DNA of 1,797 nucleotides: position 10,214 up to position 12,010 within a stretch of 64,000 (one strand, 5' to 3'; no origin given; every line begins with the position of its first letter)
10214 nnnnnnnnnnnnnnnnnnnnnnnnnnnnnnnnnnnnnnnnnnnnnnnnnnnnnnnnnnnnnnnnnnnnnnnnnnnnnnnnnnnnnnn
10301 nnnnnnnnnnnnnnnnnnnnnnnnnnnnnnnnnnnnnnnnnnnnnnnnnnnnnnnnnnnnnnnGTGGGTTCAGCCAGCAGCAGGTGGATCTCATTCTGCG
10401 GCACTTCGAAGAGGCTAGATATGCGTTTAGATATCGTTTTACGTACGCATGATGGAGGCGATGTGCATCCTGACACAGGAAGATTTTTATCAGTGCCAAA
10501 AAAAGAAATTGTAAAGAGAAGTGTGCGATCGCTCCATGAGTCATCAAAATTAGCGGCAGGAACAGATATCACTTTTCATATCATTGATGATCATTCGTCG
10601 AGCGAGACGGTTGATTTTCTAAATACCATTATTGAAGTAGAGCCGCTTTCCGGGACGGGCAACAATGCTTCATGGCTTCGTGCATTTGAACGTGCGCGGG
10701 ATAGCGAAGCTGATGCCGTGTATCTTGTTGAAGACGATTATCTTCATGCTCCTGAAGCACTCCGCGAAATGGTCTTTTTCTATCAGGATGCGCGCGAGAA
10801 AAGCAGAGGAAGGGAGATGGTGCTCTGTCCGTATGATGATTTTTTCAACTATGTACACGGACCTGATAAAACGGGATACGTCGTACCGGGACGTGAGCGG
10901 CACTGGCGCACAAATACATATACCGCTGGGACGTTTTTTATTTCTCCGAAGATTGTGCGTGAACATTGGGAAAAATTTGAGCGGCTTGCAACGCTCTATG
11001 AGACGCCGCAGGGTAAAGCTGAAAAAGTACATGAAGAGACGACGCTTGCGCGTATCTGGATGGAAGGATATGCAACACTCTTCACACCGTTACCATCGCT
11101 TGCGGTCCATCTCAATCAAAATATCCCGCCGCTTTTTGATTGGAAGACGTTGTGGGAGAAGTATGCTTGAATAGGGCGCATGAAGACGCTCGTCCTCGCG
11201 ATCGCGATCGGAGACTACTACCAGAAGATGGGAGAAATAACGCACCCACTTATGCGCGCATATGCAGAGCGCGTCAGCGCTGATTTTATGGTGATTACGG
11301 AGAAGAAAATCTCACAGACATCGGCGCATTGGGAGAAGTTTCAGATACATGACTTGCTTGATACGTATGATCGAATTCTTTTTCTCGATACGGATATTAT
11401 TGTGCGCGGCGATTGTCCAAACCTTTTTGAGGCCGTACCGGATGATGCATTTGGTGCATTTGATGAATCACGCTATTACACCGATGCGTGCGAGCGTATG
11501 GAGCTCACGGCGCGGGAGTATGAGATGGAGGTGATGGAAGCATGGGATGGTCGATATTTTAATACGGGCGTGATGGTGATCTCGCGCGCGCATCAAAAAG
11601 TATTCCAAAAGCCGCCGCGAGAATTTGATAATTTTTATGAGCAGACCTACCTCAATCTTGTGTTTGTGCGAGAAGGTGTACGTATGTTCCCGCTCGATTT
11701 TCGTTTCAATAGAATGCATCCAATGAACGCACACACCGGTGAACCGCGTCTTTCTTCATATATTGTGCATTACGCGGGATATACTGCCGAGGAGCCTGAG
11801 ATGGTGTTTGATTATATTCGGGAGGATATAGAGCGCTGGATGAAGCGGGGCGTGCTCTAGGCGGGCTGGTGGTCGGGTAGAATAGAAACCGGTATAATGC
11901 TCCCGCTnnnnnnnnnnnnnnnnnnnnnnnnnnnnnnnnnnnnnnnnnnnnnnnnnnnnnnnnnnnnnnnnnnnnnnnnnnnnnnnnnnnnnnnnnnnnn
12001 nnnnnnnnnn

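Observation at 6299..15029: Expansion of four RCC1-repeat (beta-propeller) paralogues enclosing a glycosylation and sulfation gene cluster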

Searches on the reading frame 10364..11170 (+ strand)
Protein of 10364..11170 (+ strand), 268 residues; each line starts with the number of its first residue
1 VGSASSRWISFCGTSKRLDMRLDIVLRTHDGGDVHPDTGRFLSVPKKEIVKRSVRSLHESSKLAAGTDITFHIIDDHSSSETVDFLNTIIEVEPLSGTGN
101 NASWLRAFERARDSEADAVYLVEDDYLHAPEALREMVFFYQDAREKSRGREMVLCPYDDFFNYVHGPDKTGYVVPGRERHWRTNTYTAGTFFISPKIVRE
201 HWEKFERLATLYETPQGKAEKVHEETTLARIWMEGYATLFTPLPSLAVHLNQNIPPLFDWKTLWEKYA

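Call 4: search_protein_families(library=pfam, proteins=[window:10364-11170:+], max_evalue=0.01)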
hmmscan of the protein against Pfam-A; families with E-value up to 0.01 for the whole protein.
window:10364-11170:+ (268 aa): 1 family
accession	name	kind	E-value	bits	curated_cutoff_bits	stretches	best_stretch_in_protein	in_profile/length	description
PF00535.33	Glycos_transf_2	-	9.1e-05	22.9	23.3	1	48-144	11-107/168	Glycosyl transferase family 2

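Call 7: search_protein_families(library=phrogs, proteins=[window:10364-11170:+], max_evalue=0.1)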
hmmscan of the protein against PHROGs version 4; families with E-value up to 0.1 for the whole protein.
window:10364-11170:+ (268 aa): 1 family
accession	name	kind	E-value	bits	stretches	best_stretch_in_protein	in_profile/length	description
phrog_841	-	moron, auxiliary metabolic gene and host takeover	0.093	13.2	0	67-142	33-113/309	GtrB-like O-antigen conversion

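Call 34: search_protein_families(library=ncbifam, proteins=[window:10421-11170:+], max_evalue=0.01)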
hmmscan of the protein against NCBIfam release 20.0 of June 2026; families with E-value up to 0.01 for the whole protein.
window:10421-11170:+ (249 aa): 0 families

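Call 76: search_solved_structures(query=window:10421-11170:+, max_evalue=1)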
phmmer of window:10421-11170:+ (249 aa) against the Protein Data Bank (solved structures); distinct sequences matched with E-value up to 1: 2.
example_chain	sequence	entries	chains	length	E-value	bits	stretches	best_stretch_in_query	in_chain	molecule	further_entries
2no8_A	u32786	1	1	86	0.046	16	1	53-128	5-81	Colicin-E2 immunity protein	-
2wpt_A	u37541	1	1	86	0.049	15.9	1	53-128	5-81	COLICIN-E2 IMMUNITY PROTEIN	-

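Call 79: search_solved_structures(query=A5, max_evalue=1)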
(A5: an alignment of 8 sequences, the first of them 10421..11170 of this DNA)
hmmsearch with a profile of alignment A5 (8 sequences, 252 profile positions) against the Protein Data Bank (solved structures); distinct sequences matched with E-value up to 1: 10.
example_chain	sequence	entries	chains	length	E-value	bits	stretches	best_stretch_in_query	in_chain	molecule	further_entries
6h1j_A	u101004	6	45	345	0.00042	23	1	32-114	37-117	Probable ss-1,3-N-acetylglucosaminyltransferase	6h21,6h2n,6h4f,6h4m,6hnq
5mlz_A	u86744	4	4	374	0.0016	21.1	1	35-126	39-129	Dolichol monophosphate mannose synthase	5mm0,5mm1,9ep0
3bcv_A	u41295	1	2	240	0.025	17.2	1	28-124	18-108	Putative glycosyltransferase protein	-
1h7l_A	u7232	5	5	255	0.033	16.8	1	25-128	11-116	SPORE COAT POLYSACCHARIDE BIOSYNTHESIS PROTEIN SPSA | PROTEIN (SPORE COAT POLYSACCHARIDE BIOSYNTHESIS PROTEIN SPSA)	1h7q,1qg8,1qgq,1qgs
5tze_C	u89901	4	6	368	0.041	16.5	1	34-113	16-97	Glycosyl transferase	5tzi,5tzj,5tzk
5z8b_A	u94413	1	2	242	0.077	15.6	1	100-183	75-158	KfiA protein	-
5tz8_A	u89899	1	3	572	0.082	15.5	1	34-113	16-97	Glycosyl transferase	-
6t76_A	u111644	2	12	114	0.45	13.1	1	18-100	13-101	Periplasmic divalent cation tolerance protein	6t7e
8bz4_A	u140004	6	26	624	0.49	13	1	33-125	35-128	Glycosyltransferase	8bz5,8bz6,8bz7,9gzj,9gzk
8bz8_A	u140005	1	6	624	0.49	13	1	33-125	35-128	Glycosyltransferase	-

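Call 80: search_protein_families(library=pfam, alignment_id=A5, max_evalue=0.01)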
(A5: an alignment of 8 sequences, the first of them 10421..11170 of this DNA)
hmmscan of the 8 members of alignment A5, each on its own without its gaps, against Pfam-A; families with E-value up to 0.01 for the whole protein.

A. member 1, window:10421-11170:+ (249 aa): 1 family
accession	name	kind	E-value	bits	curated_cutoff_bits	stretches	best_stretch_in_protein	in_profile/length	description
PF00535.33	Glycos_transf_2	-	7.7e-05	23.1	23.3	1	29-125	11-107/168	Glycosyl transferase family 2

B. families by the number of members that match (of 8 scanned): 3 families
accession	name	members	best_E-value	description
PF00535.33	Glycos_transf_2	6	3e-09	Glycosyl transferase family 2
PF13641.12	Glyco_tranf_2_3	1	0.00027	Glycosyltransferase like family 2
PF10111.15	Glyco_tranf_2_2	1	0.00046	Glycosyltransferase like family 2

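Call 83: search_protein_families(library=padloc, proteins=[window:10421-11170:+], max_evalue=0.001)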
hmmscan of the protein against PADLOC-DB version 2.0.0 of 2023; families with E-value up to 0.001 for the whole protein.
window:10421-11170:+ (249 aa): 0 families

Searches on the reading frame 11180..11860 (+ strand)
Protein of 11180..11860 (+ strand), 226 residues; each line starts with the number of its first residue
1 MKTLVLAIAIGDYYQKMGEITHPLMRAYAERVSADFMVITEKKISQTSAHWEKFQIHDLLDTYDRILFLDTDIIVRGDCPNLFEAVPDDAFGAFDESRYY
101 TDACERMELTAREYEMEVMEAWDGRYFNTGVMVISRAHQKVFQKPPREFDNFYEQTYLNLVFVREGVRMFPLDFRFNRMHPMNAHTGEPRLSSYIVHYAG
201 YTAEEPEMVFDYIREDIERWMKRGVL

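Call 4: search_protein_families(library=pfam, proteins=[window:11180-11860:+], max_evalue=0.01)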
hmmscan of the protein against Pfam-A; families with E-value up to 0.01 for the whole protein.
window:11180-11860:+ (226 aa): 1 family
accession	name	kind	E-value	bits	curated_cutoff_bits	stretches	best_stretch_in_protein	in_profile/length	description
PF01501.26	Glyco_transf_8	-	1.5e-11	44.8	24.3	1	48-200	84-244/253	Glycosyl transferase family 8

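Call 7: search_protein_families(library=phrogs, proteins=[window:11180-11860:+], max_evalue=0.1)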
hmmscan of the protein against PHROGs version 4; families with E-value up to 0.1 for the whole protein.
window:11180-11860:+ (226 aa): 1 family
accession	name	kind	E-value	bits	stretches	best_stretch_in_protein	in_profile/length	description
phrog_28746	-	unknown function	8.2e-10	39.6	1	24-176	53-208/261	-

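Call 34: search_protein_families(library=ncbifam, proteins=[window:11180-11860:+], max_evalue=0.01)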
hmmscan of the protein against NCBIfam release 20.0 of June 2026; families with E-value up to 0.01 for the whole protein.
window:11180-11860:+ (226 aa): 1 family
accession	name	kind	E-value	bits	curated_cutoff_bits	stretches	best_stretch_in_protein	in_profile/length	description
NF011718.0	PRK15171.1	equivalog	0.0039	16.4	461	1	47-136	106-190/337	lipopolysaccharide 3-alpha-galactosyltransferase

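Call 77: search_solved_structures(query=window:11180-11860:+, max_evalue=0.1)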
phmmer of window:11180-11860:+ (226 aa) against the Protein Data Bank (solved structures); distinct sequences matched with E-value up to 0.1: 0.

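Call 83: search_protein_families(library=padloc, proteins=[window:11180-11860:+], max_evalue=0.001)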
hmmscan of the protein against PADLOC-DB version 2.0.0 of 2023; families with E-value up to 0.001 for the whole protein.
window:11180-11860:+ (226 aa): 0 families
